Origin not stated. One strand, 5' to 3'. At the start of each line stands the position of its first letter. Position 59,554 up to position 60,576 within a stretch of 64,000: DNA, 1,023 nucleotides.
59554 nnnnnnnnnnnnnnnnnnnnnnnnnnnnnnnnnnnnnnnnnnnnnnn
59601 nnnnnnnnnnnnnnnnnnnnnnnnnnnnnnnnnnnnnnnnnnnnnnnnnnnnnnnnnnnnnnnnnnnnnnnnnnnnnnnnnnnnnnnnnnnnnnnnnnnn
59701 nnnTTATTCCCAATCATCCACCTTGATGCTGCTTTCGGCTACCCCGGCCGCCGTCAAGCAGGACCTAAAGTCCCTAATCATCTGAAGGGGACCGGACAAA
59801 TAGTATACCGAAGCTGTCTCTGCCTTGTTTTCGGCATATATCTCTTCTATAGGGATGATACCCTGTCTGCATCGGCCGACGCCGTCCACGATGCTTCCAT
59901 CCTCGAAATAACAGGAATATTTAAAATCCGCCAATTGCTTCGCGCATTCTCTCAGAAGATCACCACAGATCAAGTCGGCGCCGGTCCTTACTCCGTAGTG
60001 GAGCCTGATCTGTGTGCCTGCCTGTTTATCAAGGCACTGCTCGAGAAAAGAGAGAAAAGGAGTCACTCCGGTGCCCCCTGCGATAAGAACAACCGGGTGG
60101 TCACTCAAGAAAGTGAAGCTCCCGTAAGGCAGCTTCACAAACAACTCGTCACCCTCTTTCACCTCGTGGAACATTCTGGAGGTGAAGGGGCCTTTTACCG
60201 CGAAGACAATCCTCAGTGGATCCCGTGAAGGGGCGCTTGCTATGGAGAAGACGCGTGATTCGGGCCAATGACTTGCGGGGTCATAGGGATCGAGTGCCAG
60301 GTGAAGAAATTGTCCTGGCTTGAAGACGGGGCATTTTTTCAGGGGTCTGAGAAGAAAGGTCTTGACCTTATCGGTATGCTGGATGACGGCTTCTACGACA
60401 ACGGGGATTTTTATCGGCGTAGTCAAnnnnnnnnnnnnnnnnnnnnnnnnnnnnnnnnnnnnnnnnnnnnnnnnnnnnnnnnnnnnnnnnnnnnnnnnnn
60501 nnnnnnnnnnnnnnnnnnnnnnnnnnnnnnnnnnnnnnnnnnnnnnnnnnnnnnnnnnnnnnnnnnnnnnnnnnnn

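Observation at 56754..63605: Predicted branched-chain 3,6-dideoxyhexose (yersiniose-type) nucleotide-sugar pathway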

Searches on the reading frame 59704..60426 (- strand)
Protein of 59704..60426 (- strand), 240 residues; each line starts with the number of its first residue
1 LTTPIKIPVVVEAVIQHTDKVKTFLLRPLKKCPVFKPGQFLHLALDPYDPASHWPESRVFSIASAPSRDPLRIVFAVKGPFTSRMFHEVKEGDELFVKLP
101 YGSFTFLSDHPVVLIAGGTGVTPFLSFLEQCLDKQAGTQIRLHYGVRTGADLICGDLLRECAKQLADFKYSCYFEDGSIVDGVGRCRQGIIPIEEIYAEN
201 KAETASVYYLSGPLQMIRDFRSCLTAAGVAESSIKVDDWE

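Call 3: search_protein_families(library=pfam, proteins=[window:59704-60426:-])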
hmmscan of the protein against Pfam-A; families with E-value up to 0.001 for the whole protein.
window:59704-60426:- (240 aa): 2 families
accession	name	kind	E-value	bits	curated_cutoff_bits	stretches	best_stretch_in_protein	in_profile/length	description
PF00175.26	NAD_binding_1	-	2.5e-14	54.3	22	1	114-221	1-108/109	Oxidoreductase NAD-binding domain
PF08030.17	NAD_binding_6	-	0.00012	22.6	22.2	1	112-144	4-41/156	Ferric reductase NAD binding domain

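Call 4: search_protein_families(library=ncbifam, proteins=[window:59704-60426:-])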
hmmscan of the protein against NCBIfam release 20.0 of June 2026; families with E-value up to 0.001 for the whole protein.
window:59704-60426:- (240 aa): 22 families
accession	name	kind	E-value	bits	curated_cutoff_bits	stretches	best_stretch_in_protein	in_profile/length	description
NF009805.0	PRK13289.1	equivalog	2.1e-28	99.4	432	1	10-235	158-388/399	NO-inducible flavohemoprotein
NF040810.1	BenC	equivalog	1.1e-23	83.9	430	1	10-234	108-325/333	benzoate 1,2-dioxygenase electron transfer component BenC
NF008822.0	PRK11872.1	equivalog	7.5e-19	67.9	402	1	35-234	137-330/341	anthranilate 1,2-dioxygenase electron transfer component AntC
NF005963.0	PRK08051.1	equivalog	2.8e-18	66.1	230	1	9-228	6-219/233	NAD(P)H-flavin reductase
TIGR02160.1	PA_CoA_Oxy5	hypoth_equivalog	1.8e-16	60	420.8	1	27-237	25-239/352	1,2-phenylacetyl-CoA epoxidase subunit PaaE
NF045803.1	MethMoxFADbindMmoC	equivalog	7.2e-16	57.9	500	1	34-234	139-335/343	aromatic/alkene monooxygenase hydroxylase FAD-binding subunit MmoC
NF000796.0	PRK00054.1-1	equivalog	2.1e-14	53.4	224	1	9-164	6-143/254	dihydroorotate dehydrogenase electron transfer subunit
NF052252.1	flav_redu_LuxG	exception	1.2e-13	50.7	340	1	11-230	5-219/232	flavin mononucleotide reductase LuxG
NF058606.1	GlBtMonoRdsGbcB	equivalog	1.8e-13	50.1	500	1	11-173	18-182/362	glycine betaine monooxygenase reductase subunit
TIGR01941.1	nqrF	equivalog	4.1e-12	45.7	295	1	63-239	228-403/405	NADH:ubiquinone reductase (Na(+)-transporting) subunit F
NF006220.0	PRK08345.1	subfamily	7.6e-12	45.1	395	1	14-171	18-176/294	cytochrome-c3 hydrogenase subunit gamma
NF040830.1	sulfhyd_ShyC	equivalog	4.8e-11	42.4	600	1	24-156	28-155/288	NAD(P)-dependent hydrogenase/sulfhydrogenase 2 subunit gamma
NF007964.0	PRK10684.1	equivalog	1.6e-09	37.2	383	1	11-166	14-168/333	NADH oxidoreductase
NF008178.0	PRK10926.1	equivalog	3.7e-07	29.7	390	1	13-165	11-162/248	ferredoxin--NADP(+) reductase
TIGR02911.1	sulfite_red_B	equivalog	8.3e-07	28.4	288.6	1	11-160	10-151/261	anaerobic sulfite reductase subunit AsrB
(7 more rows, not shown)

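Call 69: search_solved_structures(query=window:59704-60426:-, max_evalue=1e-8)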
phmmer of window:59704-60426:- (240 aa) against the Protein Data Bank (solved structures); distinct sequences matched with E-value up to 1e-8: 6.
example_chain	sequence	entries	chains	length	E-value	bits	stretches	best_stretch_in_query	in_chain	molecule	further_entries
3ozu_A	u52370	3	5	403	1.1e-17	67.8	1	17-235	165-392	Flavohemoprotein | Flavohemoglobin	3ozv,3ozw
1cqx_A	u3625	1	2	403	1.1e-17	67.8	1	17-235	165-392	FLAVOHEMOPROTEIN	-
1krh_A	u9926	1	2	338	6e-13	52.3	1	55-232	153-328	Benzoate 1,2-Dioxygenase Reductase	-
1tvc_A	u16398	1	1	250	6.7e-10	42.3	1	34-219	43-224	METHANE MONOOXYGENASE COMPONENT C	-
2qdx_A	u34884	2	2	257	4.8e-09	39.6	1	35-160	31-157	Ferredoxin reductase | Ferredoxin--NADP+ reductase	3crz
1gvh_A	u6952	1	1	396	6.7e-09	39.1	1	21-234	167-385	FLAVOHEMOPROTEIN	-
